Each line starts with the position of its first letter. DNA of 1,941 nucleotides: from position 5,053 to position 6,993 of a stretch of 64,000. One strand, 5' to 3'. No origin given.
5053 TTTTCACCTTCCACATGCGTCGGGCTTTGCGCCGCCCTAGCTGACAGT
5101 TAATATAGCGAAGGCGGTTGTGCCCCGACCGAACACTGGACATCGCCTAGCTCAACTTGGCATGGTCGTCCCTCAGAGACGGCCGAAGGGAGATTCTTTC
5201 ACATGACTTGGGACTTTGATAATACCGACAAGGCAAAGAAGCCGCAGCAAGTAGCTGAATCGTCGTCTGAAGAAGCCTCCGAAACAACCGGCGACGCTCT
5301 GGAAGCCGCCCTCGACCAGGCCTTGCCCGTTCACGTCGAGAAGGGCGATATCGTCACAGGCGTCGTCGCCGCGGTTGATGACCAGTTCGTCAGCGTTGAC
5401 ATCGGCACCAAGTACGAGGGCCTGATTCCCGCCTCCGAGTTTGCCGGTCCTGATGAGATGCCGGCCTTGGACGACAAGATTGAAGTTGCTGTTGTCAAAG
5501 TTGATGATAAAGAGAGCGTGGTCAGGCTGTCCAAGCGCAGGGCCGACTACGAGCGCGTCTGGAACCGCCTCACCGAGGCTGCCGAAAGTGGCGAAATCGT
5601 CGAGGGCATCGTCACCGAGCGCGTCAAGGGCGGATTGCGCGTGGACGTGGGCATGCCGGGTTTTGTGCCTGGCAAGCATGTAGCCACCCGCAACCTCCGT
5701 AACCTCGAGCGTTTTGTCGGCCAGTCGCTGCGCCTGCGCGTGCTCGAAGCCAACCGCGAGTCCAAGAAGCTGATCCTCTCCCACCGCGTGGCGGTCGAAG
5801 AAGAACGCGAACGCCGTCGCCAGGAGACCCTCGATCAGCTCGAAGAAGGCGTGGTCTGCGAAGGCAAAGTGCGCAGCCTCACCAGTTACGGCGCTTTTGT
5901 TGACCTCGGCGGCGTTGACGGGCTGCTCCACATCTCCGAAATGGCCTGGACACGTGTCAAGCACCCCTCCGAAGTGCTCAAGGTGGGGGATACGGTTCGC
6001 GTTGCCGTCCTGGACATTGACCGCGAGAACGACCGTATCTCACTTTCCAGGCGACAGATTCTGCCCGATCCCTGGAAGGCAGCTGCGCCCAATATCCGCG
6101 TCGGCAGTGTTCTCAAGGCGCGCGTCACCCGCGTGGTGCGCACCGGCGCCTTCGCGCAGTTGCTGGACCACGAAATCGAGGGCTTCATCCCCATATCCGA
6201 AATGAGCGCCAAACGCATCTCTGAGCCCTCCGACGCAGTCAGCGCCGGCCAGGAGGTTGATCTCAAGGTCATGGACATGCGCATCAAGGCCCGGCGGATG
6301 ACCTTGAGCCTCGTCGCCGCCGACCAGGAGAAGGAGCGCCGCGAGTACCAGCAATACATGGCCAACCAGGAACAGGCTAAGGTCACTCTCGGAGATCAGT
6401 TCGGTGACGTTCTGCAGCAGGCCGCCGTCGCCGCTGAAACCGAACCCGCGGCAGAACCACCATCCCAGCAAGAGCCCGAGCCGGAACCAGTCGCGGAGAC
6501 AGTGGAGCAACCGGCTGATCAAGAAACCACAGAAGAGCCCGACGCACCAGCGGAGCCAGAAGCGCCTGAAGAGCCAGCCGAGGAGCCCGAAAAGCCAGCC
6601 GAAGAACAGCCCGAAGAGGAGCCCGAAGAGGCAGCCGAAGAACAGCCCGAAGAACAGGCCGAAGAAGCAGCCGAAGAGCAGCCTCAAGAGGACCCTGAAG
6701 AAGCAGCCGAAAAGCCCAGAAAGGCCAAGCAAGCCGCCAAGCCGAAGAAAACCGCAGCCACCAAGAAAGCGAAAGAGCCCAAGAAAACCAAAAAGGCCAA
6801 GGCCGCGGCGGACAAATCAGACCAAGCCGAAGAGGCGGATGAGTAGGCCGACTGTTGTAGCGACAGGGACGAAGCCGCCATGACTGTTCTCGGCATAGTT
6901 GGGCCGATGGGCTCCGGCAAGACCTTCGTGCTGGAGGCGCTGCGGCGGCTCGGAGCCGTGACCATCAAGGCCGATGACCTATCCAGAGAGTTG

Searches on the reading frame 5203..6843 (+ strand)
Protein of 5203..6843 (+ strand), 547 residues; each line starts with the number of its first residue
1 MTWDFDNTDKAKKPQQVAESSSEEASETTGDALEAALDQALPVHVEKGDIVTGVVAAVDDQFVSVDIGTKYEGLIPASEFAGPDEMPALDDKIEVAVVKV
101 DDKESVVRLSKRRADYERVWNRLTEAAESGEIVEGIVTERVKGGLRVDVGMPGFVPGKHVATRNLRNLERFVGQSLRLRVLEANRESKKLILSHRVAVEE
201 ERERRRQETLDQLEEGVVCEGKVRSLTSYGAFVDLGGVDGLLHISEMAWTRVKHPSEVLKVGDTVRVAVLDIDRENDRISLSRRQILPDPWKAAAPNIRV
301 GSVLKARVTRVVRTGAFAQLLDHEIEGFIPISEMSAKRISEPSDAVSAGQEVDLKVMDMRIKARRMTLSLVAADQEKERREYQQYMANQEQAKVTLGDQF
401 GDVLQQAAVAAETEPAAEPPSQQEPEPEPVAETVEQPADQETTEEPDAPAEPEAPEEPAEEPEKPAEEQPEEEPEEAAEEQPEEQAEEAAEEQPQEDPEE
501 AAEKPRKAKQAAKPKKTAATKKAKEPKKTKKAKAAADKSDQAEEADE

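Call 60: search_protein_families(library=pfam, proteins=[window:5203-6843:+], max_evalue=0.001)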
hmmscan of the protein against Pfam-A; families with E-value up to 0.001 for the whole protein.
window:5203-6843:+ (547 aa): 6 families
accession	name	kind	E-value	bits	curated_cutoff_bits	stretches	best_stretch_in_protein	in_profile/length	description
PF00575.29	S1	-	5.3e-63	209.8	22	4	213-284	2-74/74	S1 RNA binding domain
PF23459.1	S1_RRP5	-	5.2e-17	62.6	27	1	213-282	1-71/72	RRP5 S1 domain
PF21710.3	Spt6_S1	-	1.1e-09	38.9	27.5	0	208-283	9-86/91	Spt6, S1/OB domain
PF17092.11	PCB_OB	-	0.00023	22.3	27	0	30-80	12-64/111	Penicillin-binding protein OB-like domain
PF24685.1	OB_RRP5_4th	-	0.0003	21.2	31.5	0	298-361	6-73/92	RRP5 OB-fold domain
PF13509.12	S1_2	-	0.00049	20.6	21.8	0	219-267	5-46/61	S1 domain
